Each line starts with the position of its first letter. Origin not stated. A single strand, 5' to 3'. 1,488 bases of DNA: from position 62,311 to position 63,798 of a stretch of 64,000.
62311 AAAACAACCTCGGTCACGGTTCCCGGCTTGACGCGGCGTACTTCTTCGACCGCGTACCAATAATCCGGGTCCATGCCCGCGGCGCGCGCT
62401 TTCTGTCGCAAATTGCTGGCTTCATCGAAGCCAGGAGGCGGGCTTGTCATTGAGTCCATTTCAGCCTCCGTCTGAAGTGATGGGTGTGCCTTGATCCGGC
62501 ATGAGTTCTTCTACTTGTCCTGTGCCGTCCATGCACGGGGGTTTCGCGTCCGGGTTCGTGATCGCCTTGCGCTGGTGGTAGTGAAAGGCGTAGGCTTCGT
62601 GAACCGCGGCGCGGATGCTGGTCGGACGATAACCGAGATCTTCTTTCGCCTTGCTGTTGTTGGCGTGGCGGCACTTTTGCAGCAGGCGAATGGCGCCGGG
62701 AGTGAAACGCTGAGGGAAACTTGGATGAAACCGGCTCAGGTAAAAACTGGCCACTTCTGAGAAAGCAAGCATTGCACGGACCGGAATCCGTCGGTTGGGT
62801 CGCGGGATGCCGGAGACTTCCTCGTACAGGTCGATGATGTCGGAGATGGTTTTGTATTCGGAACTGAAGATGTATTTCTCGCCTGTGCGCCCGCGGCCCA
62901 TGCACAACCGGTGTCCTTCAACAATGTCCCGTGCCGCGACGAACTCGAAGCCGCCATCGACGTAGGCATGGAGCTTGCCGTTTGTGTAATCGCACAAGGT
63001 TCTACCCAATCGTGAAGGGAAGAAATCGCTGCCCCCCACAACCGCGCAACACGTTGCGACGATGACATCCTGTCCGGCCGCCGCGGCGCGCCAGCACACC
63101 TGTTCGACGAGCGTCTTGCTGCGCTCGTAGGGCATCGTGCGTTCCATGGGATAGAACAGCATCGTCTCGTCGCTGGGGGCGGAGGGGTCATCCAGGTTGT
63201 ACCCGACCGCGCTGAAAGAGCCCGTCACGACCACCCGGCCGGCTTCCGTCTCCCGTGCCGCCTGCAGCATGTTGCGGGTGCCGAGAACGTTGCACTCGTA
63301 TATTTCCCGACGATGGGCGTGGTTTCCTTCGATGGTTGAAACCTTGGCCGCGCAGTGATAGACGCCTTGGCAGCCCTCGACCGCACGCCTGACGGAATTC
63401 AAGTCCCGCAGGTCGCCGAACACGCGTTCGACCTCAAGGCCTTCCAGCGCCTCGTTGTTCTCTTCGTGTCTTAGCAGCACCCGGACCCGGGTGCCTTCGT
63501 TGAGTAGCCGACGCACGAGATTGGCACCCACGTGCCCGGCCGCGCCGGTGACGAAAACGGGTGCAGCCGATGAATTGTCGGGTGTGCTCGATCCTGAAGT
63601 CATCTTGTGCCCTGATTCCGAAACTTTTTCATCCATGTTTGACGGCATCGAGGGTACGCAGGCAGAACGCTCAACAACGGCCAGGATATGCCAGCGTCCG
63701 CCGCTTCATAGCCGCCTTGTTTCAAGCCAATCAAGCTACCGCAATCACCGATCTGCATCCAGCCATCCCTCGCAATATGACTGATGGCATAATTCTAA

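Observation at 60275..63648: ERG4/ERG24 reductase with a Rieske oxygenase plus 3beta-HSD-like pair, resembling the bacterial C-4 demethylation (SdmA/SdmB) solution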

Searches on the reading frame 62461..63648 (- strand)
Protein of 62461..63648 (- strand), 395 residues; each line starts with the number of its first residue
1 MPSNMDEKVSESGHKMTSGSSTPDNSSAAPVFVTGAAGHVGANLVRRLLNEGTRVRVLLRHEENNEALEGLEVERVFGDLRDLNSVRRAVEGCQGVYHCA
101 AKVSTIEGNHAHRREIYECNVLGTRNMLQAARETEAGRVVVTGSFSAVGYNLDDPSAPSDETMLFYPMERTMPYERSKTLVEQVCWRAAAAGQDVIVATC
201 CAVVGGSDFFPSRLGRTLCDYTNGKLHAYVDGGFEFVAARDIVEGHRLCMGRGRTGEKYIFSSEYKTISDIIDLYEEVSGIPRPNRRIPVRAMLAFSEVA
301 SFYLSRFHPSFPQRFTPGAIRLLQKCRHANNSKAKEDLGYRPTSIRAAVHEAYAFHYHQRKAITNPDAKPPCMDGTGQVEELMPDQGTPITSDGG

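Call 3: search_protein_families(library=pfam, proteins=[window:62461-63648:-])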
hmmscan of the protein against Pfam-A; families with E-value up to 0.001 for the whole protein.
window:62461-63648:- (395 aa): 10 families
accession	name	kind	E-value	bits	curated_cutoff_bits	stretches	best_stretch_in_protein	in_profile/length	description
PF01370.27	Epimerase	-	3.9e-34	118.6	20.9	1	31-258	1-236/240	NAD dependent epimerase/dehydratase family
PF01073.25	3Beta_HSD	-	1.7e-20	73.7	22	1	33-190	2-162/280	3-beta hydroxysteroid dehydrogenase/isomerase family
PF16363.11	GDP_Man_Dehyd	-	5.7e-20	72.5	27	1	32-343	1-322/332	GDP-mannose 4,6 dehydratase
PF13460.12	NAD_binding_10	-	8.4e-16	58.8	27.2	1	35-158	1-111/184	NAD(P)H-binding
PF07993.18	NAD_binding_4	-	2.4e-13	50.3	20.1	1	33-205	1-209/258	Male sterility protein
PF02719.21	Polysacc_synt_2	-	1.9e-11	44.1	20.2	1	31-143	1-127/293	Polysaccharide biosynthesis protein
PF05368.20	NmrA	-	1.1e-09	38.7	27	1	31-101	5-78/298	NmrA-like family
PF04321.23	RmlD_sub_bind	-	2.1e-06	27.5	27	1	31-137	3-95/287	RmlD substrate binding domain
PF00106.31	adh_short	-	3.2e-06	27.2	26.6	1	31-147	3-139/195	short chain dehydrogenase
PF08659.16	KR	-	0.0001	22.7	22.6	1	31-148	3-140/180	KR domain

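Call 4: search_protein_families(library=ncbifam, proteins=[window:62461-63648:-])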
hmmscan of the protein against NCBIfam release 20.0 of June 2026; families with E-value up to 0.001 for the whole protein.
window:62461-63648:- (395 aa): 34 families (the best 25 are shown)
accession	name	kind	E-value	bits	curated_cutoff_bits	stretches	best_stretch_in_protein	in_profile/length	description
NF052578.1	StrlDmthSdmBMthl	equivalog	7.6e-89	298.7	600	1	32-356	4-322/328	sterol demethylase protein SdmB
TIGR03466.1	HpnA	hypoth_equivalog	2.6e-69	233.6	367.65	1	30-355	2-320/327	hopanoid-associated sugar epimerase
NF042422.1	oxyalk_red_OleD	equivalog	4.6e-26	92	580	1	31-343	3-314/329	2-alkyl-3-oxoalkanoate reductase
NF042423.1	oxyalk_red_Shew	equivalog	1.2e-20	73.9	580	1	29-343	9-321/331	2-alkyl-3-oxoalkanoate reductase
TIGR04180.1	EDH_00030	hypoth_equivalog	3e-18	65.9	475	1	31-179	1-150/297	NAD-dependent 4,6-dehydratase LegB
TIGR01179.1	galE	equivalog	2.5e-13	49.6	262.3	1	31-192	2-163/332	UDP-glucose 4-epimerase GalE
TIGR01746.1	Thioester-redct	subfamily_domain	6.7e-12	45.3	213.35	2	87-206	83-198/371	thioester reductase domain-containing protein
NF041293.1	G6PDh_Azf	equivalog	1.4e-11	44.3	400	1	29-150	3-121/252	NAD-dependent glucose-6-phosphate dehydrogenase Azf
NF004520.0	PRK05865.1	equivalog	2.5e-11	42.2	1509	1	31-205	3-130/854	sugar epimerase family protein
TIGR01181.1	dTDP_gluc_dehyt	equivalog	6.7e-11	41.8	365.1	1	31-266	2-247/321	dTDP-glucose 4,6-dehydratase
NF043036.1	ErythonDh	equivalog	3.8e-10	39.5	325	1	31-153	3-134/321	D-erythronate dehydrogenase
TIGR04130.1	FnlA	equivalog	3.8e-10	39.2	730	1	32-147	8-127/337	UDP-N-acetylglucosamine 4,6-dehydratase/5-epimerase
NF050030.1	thlkprotThyD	equivalog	8.7e-10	38.2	400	1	31-152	3-128/305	thylakoid membrane protein ThyD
TIGR02622.1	CDP_4_6_dhtase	equivalog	1.9e-09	37.1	278.45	1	31-214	7-202/352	CDP-glucose 4,6-dehydratase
NF058621.1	DiazavRedAvaA7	equivalog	5.2e-08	32.9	400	1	31-142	3-112/304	3-diazoavenalumate denitrifying reductase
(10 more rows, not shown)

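Call 25: search_solved_structures(query=window:62461-63648:-, max_evalue=1e-10, show_alignments=1)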
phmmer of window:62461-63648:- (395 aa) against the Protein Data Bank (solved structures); distinct sequences matched with E-value up to 1e-10: 15.
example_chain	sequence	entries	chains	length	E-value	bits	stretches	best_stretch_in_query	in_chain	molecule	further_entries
3wj7_A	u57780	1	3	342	3.3e-38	135.2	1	15-358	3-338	Putative oxidoreductase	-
4r1s_A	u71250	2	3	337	7.3e-18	68.2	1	27-276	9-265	cinnamoyl CoA reductase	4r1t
4r1u_A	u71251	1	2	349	4.7e-17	65.6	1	29-263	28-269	Cinnamoyl CoA reductase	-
5tqm_A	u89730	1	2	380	1.9e-16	63.6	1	28-272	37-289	Cinnamoyl-CoA Reductase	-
2pk3_A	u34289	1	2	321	2.4e-13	53.4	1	29-282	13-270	GDP-6-deoxy-D-lyxo-4-hexulose reductase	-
8rdg_A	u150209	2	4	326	2.9e-13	53.1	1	31-174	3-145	SDR family NAD(P)-dependent oxidoreductase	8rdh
8rdi_A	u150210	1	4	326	4.8e-13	52.4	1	31-150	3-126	SDR family NAD(P)-dependent oxidoreductase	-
2c29_D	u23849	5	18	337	7.1e-13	51.8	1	27-277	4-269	DIHYDROFLAVONOL 4-REDUCTASE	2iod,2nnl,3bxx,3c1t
4qtz_A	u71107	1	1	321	1.2e-12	51.1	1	31-277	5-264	Dihydroflavonol-4-reductase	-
9m3k_A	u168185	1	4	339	1.5e-12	50.7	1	28-277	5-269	ketoreductase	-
8fem_A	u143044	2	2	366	2e-12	50.4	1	26-277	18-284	Dihydroflavonol 4-Reductase | Panicum virgatum Dihydroflavonol 4-Reductase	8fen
2x4g_A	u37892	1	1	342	5.7e-12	48.9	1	32-344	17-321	NUCLEOSIDE-DIPHOSPHATE-SUGAR EPIMERASE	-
4quk_A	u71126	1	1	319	9e-12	48.2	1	31-277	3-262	Dihydroflavonol-4-reductase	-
1r6d_A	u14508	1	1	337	4.4e-11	45.9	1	31-261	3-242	TDP-glucose-4,6-dehydratase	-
1r66_A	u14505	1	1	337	5.2e-11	45.7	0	31-261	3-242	TDP-glucose-4,6-dehydratase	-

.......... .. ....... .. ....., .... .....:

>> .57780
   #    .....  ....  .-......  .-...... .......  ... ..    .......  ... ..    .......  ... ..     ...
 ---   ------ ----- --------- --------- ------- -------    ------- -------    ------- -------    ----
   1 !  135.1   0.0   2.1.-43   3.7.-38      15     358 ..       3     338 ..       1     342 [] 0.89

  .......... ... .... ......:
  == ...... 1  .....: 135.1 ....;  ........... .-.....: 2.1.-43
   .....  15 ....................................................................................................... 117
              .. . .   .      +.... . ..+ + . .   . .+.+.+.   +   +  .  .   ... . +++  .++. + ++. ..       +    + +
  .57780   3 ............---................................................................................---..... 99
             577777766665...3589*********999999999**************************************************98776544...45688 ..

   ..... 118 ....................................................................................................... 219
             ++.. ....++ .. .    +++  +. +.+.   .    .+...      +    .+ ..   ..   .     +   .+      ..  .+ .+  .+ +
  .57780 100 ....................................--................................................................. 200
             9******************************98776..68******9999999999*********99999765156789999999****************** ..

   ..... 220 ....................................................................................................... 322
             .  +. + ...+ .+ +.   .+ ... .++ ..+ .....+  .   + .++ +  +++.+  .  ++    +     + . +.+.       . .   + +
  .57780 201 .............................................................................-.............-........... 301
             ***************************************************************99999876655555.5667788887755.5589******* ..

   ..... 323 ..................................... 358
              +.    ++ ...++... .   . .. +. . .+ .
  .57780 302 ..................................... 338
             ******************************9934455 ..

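Call 57: search_protein_representatives(protein=window:62461-63648:-)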
Query: 395 residues. Proteins with E-value up to 0.001 (for the whole library): 30133; up to 1e-10: 6906; up to 1e-30: 565. The best 150 are listed.
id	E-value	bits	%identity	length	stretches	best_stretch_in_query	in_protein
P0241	1.2e-143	495.5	65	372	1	28-374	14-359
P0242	6.6e-118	410.8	82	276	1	17-239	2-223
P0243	3.6e-114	398.5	55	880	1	26-356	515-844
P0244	4.2e-114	398.2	55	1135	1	29-363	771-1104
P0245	1.4e-113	396.5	54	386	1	22-355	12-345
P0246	7.1e-112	390.9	52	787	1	6-356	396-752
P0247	9.0e-109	380.7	53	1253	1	23-363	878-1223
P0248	4.5e-105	368.5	82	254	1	46-238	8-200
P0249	1.4e-104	366.9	54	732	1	30-365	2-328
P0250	3.3e-91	322.9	48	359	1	27-361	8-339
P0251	3.7e-85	303.0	56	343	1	31-290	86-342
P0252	4.4e-83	296.1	51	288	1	96-362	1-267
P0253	1.1e-76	275.1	47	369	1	28-357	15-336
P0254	2.1e-74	267.5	43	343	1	31-359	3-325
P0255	3.5e-74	266.8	56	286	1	59-290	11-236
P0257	3.6e-70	253.6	43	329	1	32-359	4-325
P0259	1.3e-68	248.5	40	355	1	24-369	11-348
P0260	1.6e-68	248.2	55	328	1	92-314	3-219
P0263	9.4e-62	225.9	45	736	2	171-367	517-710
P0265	3.5e-61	224.0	38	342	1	31-370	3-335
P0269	1.6e-59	218.6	38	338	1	32-352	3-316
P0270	3.3e-59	217.5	41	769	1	15-360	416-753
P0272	4.1e-58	214.0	46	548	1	62-357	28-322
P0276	2.5e-52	194.9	37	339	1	31-354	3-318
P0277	2.7e-52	194.8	35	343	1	31-355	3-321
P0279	3.5e-52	194.4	31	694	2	28-359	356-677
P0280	3.7e-52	194.4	39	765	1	31-371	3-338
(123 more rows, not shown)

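Call 58: list_cluster_members(proteins=[P0245, P0250, P0253, P0254, P0257, P0259, P0265, P0269, P0276, P0277])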
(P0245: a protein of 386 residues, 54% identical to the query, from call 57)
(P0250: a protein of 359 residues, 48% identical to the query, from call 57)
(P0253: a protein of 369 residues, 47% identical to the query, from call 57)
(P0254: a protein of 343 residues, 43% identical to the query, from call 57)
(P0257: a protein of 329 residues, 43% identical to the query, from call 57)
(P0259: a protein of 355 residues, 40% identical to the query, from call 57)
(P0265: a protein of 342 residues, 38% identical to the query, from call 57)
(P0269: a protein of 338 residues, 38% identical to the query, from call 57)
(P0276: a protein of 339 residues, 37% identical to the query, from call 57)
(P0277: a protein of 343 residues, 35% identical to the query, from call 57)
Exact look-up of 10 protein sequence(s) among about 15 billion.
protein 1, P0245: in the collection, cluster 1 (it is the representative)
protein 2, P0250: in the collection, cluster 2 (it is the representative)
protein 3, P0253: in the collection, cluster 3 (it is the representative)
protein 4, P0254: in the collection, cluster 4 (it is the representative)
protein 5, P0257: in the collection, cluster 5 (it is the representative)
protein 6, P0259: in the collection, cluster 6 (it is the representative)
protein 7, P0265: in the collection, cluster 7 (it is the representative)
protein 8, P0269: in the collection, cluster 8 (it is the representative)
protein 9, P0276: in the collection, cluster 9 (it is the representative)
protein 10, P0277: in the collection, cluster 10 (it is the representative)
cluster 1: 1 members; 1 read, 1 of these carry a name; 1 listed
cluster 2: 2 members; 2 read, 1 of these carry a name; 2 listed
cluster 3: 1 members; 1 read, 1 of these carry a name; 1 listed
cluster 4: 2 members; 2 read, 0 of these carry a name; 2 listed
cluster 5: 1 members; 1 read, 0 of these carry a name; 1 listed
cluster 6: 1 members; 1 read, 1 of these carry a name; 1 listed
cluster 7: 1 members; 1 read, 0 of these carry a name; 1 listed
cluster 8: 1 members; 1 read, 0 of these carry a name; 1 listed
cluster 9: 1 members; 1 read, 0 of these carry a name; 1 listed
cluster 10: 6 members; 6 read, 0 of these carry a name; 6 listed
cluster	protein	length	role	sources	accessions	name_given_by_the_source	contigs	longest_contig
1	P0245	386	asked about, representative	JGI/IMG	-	nucleoside-diphosphate-sugar epimerase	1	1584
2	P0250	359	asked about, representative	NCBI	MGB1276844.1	MAG: NAD-dependent epimerase/dehydratase family protein [Nannocystaceae bacterium]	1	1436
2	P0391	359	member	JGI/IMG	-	-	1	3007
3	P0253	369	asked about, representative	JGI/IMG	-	nucleoside-diphosphate-sugar epimerase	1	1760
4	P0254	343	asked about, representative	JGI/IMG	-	-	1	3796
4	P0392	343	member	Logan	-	-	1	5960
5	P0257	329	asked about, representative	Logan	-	-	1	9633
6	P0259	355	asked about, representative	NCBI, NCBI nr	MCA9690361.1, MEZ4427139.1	MAG: NAD-dependent epimerase/dehydratase family protein [Nannocystaceae bacterium] | NAD-dependent epimerase/dehydratase family protein [Myxococcales bacterium]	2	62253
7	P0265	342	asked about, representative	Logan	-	-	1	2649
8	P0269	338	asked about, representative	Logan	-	-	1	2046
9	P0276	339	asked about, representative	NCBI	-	-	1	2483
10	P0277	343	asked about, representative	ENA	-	-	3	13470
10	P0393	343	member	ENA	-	-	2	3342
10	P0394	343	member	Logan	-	-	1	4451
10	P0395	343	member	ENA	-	-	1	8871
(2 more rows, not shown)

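Call 59: search_protein_families(library=ncbifam, max_evalue=1e-40, proteins=[P0241, P0245, P0250, P0253, P0254, P0257, P0259, P0265, P0269, P0276])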
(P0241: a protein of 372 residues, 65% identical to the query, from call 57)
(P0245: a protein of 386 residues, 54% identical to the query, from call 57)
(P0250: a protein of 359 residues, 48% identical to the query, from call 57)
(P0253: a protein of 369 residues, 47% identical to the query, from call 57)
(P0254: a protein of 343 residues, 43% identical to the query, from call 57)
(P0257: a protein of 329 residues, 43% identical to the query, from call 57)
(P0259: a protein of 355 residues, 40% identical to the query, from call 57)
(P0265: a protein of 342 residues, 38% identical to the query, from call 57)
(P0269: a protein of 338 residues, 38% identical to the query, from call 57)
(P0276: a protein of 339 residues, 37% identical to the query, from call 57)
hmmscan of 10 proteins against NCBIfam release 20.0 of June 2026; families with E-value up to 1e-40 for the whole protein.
P0241 (372 aa): 2 families
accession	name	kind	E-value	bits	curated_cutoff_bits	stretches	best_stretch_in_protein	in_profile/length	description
NF052578.1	StrlDmthSdmBMthl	equivalog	9.1e-92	308.3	600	1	18-348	4-328/328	sterol demethylase protein SdmB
TIGR03466.1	HpnA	hypoth_equivalog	5.4e-79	265.4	367.65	1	16-346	2-325/327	hopanoid-associated sugar epimerase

P0245 (386 aa): 2 families
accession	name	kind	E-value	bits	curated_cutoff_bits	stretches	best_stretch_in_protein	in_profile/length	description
NF052578.1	StrlDmthSdmBMthl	equivalog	5.1e-89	299.3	600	1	22-351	4-327/328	sterol demethylase protein SdmB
TIGR03466.1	HpnA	hypoth_equivalog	7.9e-70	235.3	367.65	1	20-350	2-325/327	hopanoid-associated sugar epimerase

P0250 (359 aa): 2 families
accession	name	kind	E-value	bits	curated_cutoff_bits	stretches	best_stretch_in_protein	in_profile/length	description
NF052578.1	StrlDmthSdmBMthl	equivalog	2e-76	257.9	600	1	13-341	4-328/328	sterol demethylase protein SdmB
TIGR03466.1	HpnA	hypoth_equivalog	2.6e-66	223.8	367.65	1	12-341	3-327/327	hopanoid-associated sugar epimerase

P0253 (369 aa): 2 families
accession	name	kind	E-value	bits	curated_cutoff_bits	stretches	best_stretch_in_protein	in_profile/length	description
NF052578.1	StrlDmthSdmBMthl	equivalog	1e-76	258.8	600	1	18-341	3-327/328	sterol demethylase protein SdmB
TIGR03466.1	HpnA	hypoth_equivalog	1e-64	218.5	367.65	1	17-340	2-325/327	hopanoid-associated sugar epimerase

P0254 (343 aa): 2 families
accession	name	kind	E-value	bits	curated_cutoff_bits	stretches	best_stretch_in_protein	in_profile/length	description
NF052578.1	StrlDmthSdmBMthl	equivalog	1.6e-122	409.4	600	1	1-326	1-326/328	sterol demethylase protein SdmB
TIGR03466.1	HpnA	hypoth_equivalog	1.6e-90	303.3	367.65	1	1-327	1-326/327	hopanoid-associated sugar epimerase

P0257 (329 aa): 2 families
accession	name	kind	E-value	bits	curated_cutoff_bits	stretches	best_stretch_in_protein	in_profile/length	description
NF052578.1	StrlDmthSdmBMthl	equivalog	2.3e-79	267.5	600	1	1-326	1-326/328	sterol demethylase protein SdmB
TIGR03466.1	HpnA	hypoth_equivalog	1e-77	261.3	367.65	1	1-326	1-325/327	hopanoid-associated sugar epimerase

P0259 (355 aa): 2 families
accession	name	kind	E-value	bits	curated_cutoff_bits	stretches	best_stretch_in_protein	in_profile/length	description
NF052578.1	StrlDmthSdmBMthl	equivalog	1.4e-62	212.4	600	1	19-341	4-327/328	sterol demethylase protein SdmB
TIGR03466.1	HpnA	hypoth_equivalog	1.5e-49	168.7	367.65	1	18-341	3-326/327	hopanoid-associated sugar epimerase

P0265 (342 aa): 2 families
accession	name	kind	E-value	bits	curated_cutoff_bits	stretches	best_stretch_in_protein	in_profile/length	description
NF052578.1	StrlDmthSdmBMthl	equivalog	1.7e-123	412.6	600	1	1-326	1-326/328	sterol demethylase protein SdmB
TIGR03466.1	HpnA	hypoth_equivalog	4e-97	325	367.65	1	1-326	1-325/327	hopanoid-associated sugar epimerase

P0269 (338 aa): 2 families
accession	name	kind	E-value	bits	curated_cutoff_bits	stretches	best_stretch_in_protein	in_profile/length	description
NF052578.1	StrlDmthSdmBMthl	equivalog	2.9e-101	339.5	600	1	2-324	3-326/328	sterol demethylase protein SdmB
TIGR03466.1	HpnA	hypoth_equivalog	3.1e-83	279.4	367.65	1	2-324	3-325/327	hopanoid-associated sugar epimerase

P0276 (339 aa): 2 families
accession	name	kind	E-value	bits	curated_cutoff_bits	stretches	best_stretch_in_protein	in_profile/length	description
TIGR03466.1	HpnA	hypoth_equivalog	7.4e-107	357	367.65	1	1-326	1-327/327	hopanoid-associated sugar epimerase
NF052578.1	StrlDmthSdmBMthl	equivalog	3.8e-72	243.8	600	1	1-326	1-328/328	sterol demethylase protein SdmB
